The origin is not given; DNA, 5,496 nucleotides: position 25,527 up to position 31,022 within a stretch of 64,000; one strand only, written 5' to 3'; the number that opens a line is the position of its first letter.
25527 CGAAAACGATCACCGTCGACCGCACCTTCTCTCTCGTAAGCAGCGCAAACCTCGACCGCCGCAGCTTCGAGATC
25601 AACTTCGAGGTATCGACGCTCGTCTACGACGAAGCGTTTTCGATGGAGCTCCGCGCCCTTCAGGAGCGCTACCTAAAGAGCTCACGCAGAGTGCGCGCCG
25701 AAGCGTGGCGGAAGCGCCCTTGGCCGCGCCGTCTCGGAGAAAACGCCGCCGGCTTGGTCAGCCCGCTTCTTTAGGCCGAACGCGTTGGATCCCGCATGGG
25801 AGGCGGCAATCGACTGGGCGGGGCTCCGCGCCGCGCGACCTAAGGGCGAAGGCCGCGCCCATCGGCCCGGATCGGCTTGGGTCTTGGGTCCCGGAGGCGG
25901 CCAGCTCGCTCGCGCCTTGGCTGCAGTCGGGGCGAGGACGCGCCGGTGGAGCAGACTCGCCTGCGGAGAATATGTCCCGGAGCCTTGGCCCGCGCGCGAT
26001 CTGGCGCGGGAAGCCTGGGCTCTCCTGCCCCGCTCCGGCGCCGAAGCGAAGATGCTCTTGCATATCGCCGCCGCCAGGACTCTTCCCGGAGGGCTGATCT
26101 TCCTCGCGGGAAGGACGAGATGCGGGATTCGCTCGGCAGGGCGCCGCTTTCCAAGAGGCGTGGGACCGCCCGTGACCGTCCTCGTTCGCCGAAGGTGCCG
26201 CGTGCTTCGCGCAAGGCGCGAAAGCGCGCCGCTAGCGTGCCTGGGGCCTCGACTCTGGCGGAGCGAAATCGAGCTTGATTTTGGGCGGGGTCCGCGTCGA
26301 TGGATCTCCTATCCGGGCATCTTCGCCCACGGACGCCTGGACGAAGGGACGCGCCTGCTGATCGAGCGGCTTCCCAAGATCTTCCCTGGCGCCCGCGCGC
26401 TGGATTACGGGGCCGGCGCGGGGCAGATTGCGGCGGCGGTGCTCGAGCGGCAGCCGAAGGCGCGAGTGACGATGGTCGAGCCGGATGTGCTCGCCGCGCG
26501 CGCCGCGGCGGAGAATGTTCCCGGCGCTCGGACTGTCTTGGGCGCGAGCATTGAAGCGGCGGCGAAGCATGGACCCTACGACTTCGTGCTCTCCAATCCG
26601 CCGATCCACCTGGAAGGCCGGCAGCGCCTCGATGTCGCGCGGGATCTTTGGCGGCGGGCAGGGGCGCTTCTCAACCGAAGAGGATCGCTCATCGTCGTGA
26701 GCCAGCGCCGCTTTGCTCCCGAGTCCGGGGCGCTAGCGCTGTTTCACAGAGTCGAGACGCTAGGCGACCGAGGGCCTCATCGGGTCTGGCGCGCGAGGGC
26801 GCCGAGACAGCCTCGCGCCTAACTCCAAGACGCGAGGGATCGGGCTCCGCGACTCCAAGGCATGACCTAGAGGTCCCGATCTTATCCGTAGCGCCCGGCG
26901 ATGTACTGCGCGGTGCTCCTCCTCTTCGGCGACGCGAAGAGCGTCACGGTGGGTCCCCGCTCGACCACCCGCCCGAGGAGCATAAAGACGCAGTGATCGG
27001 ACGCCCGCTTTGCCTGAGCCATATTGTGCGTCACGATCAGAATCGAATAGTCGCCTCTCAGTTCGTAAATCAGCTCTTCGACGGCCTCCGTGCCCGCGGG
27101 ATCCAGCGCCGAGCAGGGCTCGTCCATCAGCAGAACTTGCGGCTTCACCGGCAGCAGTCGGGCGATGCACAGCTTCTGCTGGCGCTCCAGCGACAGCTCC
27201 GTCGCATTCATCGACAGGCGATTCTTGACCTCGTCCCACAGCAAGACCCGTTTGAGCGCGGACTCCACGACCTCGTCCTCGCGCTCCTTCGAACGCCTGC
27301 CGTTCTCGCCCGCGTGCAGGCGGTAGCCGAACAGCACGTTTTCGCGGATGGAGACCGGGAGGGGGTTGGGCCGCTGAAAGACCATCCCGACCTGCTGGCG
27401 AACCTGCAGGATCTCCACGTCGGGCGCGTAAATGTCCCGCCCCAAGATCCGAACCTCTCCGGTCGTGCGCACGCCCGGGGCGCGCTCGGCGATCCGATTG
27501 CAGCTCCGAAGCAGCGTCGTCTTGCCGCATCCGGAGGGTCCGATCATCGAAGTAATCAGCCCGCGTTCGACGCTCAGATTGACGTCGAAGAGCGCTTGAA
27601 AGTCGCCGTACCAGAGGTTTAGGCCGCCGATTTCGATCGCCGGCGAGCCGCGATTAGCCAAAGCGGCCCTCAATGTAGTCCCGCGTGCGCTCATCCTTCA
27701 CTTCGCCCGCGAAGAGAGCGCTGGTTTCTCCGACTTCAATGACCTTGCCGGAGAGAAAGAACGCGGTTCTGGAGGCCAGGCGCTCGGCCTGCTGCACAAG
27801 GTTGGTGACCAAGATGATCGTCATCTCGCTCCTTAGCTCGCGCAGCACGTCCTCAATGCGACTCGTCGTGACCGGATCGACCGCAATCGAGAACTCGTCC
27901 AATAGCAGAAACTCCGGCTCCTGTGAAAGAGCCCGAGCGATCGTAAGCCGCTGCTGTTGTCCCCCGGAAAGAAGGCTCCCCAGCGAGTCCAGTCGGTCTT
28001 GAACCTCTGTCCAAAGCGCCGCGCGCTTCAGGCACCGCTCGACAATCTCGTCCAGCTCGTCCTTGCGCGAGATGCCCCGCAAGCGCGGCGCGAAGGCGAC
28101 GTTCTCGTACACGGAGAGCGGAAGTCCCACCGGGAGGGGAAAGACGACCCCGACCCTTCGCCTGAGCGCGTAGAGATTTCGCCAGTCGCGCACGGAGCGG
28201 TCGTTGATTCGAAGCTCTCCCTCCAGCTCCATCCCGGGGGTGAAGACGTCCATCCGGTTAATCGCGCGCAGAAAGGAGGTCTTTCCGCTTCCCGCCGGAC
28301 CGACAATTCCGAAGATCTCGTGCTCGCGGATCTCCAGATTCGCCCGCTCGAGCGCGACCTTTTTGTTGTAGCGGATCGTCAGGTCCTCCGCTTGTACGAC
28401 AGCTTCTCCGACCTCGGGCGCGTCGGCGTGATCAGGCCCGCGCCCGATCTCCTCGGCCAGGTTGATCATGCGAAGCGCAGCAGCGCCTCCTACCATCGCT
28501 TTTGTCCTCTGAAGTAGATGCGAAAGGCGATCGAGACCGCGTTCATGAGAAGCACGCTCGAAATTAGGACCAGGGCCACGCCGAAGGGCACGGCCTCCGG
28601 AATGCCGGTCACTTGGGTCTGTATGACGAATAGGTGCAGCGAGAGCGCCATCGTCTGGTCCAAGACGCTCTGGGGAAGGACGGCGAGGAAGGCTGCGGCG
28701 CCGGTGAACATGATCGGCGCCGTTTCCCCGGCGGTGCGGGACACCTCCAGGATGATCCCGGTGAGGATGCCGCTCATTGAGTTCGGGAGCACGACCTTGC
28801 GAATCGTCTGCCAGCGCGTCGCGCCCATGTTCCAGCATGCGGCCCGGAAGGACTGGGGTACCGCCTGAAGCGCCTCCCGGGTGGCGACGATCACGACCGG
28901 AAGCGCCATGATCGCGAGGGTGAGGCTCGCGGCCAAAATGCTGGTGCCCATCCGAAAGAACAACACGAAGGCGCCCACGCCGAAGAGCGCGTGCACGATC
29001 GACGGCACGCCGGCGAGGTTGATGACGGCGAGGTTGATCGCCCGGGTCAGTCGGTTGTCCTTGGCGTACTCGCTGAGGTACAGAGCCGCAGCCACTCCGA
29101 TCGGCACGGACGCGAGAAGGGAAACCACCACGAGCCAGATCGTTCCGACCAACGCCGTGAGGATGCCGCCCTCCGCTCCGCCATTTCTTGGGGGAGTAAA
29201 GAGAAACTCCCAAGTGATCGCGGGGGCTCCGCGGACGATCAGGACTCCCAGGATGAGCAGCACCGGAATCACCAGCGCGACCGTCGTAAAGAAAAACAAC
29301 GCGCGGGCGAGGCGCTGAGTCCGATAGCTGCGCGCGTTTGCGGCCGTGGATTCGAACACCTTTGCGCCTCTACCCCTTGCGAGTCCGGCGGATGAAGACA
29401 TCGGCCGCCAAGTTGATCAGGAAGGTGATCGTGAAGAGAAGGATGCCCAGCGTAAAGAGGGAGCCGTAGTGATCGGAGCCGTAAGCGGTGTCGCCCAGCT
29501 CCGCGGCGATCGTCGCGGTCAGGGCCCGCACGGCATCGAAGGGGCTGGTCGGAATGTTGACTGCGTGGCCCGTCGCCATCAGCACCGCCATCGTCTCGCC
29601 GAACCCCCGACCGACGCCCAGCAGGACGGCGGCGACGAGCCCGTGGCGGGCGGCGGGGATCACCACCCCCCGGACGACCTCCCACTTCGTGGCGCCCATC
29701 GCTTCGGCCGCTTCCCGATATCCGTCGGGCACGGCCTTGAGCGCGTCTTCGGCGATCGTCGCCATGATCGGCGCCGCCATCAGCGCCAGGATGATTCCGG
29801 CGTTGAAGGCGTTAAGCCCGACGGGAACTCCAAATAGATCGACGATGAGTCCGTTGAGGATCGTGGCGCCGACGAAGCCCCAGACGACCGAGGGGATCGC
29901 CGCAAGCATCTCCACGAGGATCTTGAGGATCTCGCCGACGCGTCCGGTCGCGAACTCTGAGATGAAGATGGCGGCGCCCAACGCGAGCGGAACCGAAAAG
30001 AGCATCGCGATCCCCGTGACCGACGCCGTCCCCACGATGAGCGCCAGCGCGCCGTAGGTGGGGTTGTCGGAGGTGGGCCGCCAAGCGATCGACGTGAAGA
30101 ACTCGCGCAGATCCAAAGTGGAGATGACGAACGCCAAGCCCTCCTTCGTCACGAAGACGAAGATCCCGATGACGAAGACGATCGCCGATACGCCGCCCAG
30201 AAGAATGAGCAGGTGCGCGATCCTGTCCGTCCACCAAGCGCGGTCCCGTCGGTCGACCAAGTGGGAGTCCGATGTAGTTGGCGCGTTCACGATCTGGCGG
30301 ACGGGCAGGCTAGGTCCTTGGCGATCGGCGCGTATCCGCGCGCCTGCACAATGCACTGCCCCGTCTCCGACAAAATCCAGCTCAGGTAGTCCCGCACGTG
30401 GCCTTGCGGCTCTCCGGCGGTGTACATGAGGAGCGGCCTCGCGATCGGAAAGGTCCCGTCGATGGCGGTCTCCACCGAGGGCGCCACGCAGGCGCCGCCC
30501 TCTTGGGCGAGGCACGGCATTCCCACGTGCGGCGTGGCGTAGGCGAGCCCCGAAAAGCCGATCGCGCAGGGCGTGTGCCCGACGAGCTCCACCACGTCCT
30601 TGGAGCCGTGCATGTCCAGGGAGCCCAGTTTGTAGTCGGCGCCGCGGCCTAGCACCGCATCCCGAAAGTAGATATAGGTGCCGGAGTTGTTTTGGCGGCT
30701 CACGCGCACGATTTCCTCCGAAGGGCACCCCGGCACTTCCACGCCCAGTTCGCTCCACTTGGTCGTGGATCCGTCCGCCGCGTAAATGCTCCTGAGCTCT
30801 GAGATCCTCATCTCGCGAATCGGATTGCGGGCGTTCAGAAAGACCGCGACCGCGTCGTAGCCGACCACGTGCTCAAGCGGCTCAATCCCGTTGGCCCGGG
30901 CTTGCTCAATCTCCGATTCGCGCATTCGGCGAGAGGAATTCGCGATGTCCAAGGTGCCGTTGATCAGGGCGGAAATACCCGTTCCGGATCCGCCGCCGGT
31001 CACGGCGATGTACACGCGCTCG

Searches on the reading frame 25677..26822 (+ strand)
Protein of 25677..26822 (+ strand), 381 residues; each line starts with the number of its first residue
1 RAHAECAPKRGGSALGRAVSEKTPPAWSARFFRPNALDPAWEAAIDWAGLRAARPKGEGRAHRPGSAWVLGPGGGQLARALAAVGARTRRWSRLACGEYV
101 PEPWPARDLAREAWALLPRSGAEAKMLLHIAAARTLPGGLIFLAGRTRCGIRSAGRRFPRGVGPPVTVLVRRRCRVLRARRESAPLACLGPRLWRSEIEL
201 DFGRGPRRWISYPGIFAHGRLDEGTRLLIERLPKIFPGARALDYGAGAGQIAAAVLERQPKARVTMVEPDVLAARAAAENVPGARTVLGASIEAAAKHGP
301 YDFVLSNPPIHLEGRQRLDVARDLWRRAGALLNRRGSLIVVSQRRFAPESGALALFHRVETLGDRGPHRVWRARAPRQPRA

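Call 27: search_protein_families(library=ncbifam, proteins=[window:25677-26822:+], max_evalue=0.00001)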
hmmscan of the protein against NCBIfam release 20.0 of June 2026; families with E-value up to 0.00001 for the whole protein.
window:25677-26822:+ (381 aa): 4 families
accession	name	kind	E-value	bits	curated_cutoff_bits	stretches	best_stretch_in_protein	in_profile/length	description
NF007023.0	PRK09489.1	equivalog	1e-19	70.9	295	1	118-380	85-341/342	16S rRNA (guanine(1207)-N(2))-methyltransferase RsmC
NF011577.0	PRK15001.1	equivalog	1.5e-08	34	468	1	211-346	203-344/378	23S rRNA (guanine(1835)-N(2))-methyltransferase RlmG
TIGR03534.1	RF_mod_PrmC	equivalog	3e-08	33.4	199.1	1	226-309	74-165/253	peptide chain release factor N(5)-glutamine methyltransferase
NF047853.1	tRm6a37MtseTrmN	equivalog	7.1e-06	25.9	350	0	239-332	45-146/244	tRNA(1)(Val) (adenine(37)-N(6))-methyltransferase TrmN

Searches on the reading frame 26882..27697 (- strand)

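Call 27: search_protein_families(library=ncbifam, proteins=[window:26882-27697:-], max_evalue=0.00001)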
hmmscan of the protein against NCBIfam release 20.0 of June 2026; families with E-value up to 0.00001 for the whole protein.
window:26882-27697:- (271 aa): 174 families (the best 25 are shown)
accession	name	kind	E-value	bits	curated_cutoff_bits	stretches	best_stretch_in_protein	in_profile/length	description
TIGR00972.1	3a0107s01c2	equivalog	1.9e-94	315.7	343.2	1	21-271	2-248/248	phosphate ABC transporter ATP-binding protein PstB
NF010860.0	PRK14267.1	equivalog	2.4e-79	266.6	412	1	20-271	4-253/253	phosphate ABC transporter ATP-binding protein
NF010864.0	PRK14271.1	equivalog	2.3e-65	220.4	561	1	11-270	12-266/276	phosphate ABC transporter ATP-binding protein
NF010851.0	PRK14258.1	subfamily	6.3e-62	209.4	425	1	19-270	6-260/261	phosphate ABC transporter ATP-binding protein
NF010840.0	PRK14246.1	equivalog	1.9e-52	178.5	425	1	22-269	12-255/257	phosphate ABC transporter ATP-binding protein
NF008428.0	PRK11264.1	equivalog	2.5e-39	135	406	1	21-266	4-244/250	L-cystine ABC transporter ATP-binding protein TcyN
NF008338.0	PRK11124.1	equivalog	1.1e-38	133.1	369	1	20-266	2-240/242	arginine ABC transporter ATP-binding protein ArtP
NF007027.0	PRK09493.1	equivalog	7.2e-37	127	379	1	28-260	9-230/240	glutamine ABC transporter ATP-binding protein GlnQ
TIGR04521.1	ECF_ATPase_2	equivalog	8.2e-35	120.2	330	1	33-259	18-238/279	energy-coupling factor transporter ATPase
TIGR02315.1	ABC_phnC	equivalog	5.1e-34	117.8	266.1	1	21-250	2-230/243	phosphonate ABC transporter ATP-binding protein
TIGR03005.1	ectoine_ehuA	equivalog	8.3e-32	110.4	345.4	1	29-266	9-247/252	ectoine/hydroxyectoine ABC transporter ATP-binding protein EhuA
TIGR03265.1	PhnT2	equivalog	1.2e-31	110.2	457.7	1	20-266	4-235/353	putative 2-aminoethylphosphonate ABC transporter ATP-binding protein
TIGR01186.1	proV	subfamily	1.6e-31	109.8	326.6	1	34-251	7-215/363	betaine/proline/choline family ABC transporter ATP-binding protein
TIGR04520.1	ECF_ATPase_1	equivalog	2.8e-31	108.9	315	1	32-257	12-227/269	energy-coupling factor transporter ATPase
TIGR02314.1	ABC_MetN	equivalog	2.9e-31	108.7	499.7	1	33-267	18-242/343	methionine ABC transporter ATP-binding protein MetN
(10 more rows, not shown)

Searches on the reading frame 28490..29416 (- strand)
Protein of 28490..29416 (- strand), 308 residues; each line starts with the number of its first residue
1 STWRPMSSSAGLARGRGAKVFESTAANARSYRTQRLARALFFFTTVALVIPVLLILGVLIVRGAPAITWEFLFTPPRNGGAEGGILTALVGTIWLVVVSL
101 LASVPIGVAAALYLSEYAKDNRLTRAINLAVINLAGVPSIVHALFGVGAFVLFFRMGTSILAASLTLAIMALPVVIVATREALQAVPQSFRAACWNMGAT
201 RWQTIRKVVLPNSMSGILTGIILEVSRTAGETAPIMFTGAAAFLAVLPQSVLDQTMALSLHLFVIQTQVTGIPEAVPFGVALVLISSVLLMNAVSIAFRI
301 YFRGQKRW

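Call 28: search_protein_families(library=ncbifam, proteins=[window:28490-29416:-], max_evalue=0.00001)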
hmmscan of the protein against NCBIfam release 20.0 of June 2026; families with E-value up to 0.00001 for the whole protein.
window:28490-29416:- (308 aa): 13 families
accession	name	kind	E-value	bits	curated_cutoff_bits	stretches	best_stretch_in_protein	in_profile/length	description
TIGR00974.1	3a0107s02c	equivalog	1e-76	257.7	193.45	1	35-299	2-267/272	phosphate ABC transporter permease PstA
TIGR02138.1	phosphate_pstC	equivalog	2.9e-37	128.3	196.45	1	35-297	2-290/296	phosphate ABC transporter permease subunit PstC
NF008430.0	PRK11268.1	equivalog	4e-32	111.4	439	1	27-242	20-235/295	phosphate ABC transporter permease PstA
NF008435.0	PRK11275.1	equivalog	7.4e-19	68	502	2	149-238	159-248/319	phosphate ABC transporter permease PstC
NF006939.0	PRK09421.1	equivalog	8.3e-10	38.4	262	1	155-297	88-217/230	molybdate ABC transporter permease subunit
TIGR02141.1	modB_ABC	equivalog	1e-09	38.4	182.6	1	148-253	66-175/208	molybdate ABC transporter permease subunit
TIGR02139.1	permease_CysT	equivalog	1.3e-09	38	246.1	1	156-241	128-213/265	sulfate ABC transporter permease subunit CysT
TIGR01581.1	Mo_ABC_porter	hypoth_equivalog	9.1e-09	35.1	210.3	1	96-291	30-224/225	ABC transporter permease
TIGR00969.1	3a0106s02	subfamily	1.3e-07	31.4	240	1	159-291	142-264/272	sulfate ABC transporter permease subunit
NF008208.0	PRK10971.1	equivalog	4e-07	29.8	415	1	131-296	112-265/277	sulfate/thiosulfate ABC transporter permease CysT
NF007047.0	PRK09500.1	equivalog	5e-07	29.6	326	1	46-229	16-197/257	spermidine/putrescine ABC transporter permease PotC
NF043074.1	MMSYN1_0196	equivalog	1.6e-06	27.7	350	1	41-240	18-218/277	spermidine/putrescine ABC transporter permease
TIGR03416.1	ABC_choXWV_perm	equivalog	7.9e-06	25.5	363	1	47-221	49-211/267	choline ABC transporter permease subunit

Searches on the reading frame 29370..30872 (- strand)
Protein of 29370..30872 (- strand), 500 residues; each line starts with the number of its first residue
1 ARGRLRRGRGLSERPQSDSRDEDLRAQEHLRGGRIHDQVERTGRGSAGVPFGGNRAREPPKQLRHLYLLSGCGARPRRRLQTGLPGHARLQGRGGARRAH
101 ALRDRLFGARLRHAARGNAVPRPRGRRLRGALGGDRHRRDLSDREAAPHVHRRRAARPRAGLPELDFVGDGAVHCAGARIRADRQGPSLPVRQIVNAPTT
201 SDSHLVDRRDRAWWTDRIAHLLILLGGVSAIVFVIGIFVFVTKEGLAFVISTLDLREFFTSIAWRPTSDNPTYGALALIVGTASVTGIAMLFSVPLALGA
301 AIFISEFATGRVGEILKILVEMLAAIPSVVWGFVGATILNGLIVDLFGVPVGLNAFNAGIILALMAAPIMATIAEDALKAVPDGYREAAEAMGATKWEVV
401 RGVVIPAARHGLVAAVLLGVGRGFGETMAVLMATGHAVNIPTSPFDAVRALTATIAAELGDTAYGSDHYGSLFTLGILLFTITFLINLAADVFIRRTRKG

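Call 28: search_protein_families(library=ncbifam, proteins=[window:29370-30872:-], max_evalue=0.00001)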
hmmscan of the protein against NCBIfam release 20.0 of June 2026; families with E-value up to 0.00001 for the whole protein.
window:29370-30872:- (500 aa): 12 families
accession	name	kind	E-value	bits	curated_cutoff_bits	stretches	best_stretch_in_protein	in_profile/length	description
TIGR02138.1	phosphate_pstC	equivalog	1.1e-77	260.9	196.45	1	217-497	2-295/296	phosphate ABC transporter permease subunit PstC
TIGR00974.1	3a0107s02c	equivalog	5.3e-45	153.7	193.45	1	217-498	2-271/272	phosphate ABC transporter permease PstA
NF008435.0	PRK11275.1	equivalog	4.1e-36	124.7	502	2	347-499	162-314/319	phosphate ABC transporter permease PstC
NF008430.0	PRK11268.1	equivalog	5.5e-20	71.6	439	1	205-495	12-291/295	phosphate ABC transporter permease PstA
TIGR02141.1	modB_ABC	equivalog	2.5e-13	50.1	182.6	1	284-449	5-178/208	molybdate ABC transporter permease subunit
TIGR01581.1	Mo_ABC_porter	hypoth_equivalog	1.5e-12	47.5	210.3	1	275-437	22-185/225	ABC transporter permease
NF038017.1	ABC_perm1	subfamily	1.4e-10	41.5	100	1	285-460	4-169/184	ABC transporter permease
NF006939.0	PRK09421.1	equivalog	1.8e-09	37.4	262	1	280-431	13-169/230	molybdate ABC transporter permease subunit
NF008049.0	PRK10782.1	subfamily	2.6e-07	30.6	212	1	316-418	56-152/217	methionine ABC transporter permease MetI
NF008208.0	PRK10971.1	equivalog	3.1e-07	30.2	415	1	286-436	67-221/277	sulfate/thiosulfate ABC transporter permease CysT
TIGR00969.1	3a0106s02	subfamily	7.6e-07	28.9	240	1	273-436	60-224/272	sulfate ABC transporter permease subunit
TIGR02139.1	permease_CysT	equivalog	4.9e-06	26.3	246.1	1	264-443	40-217/265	sulfate ABC transporter permease subunit CysT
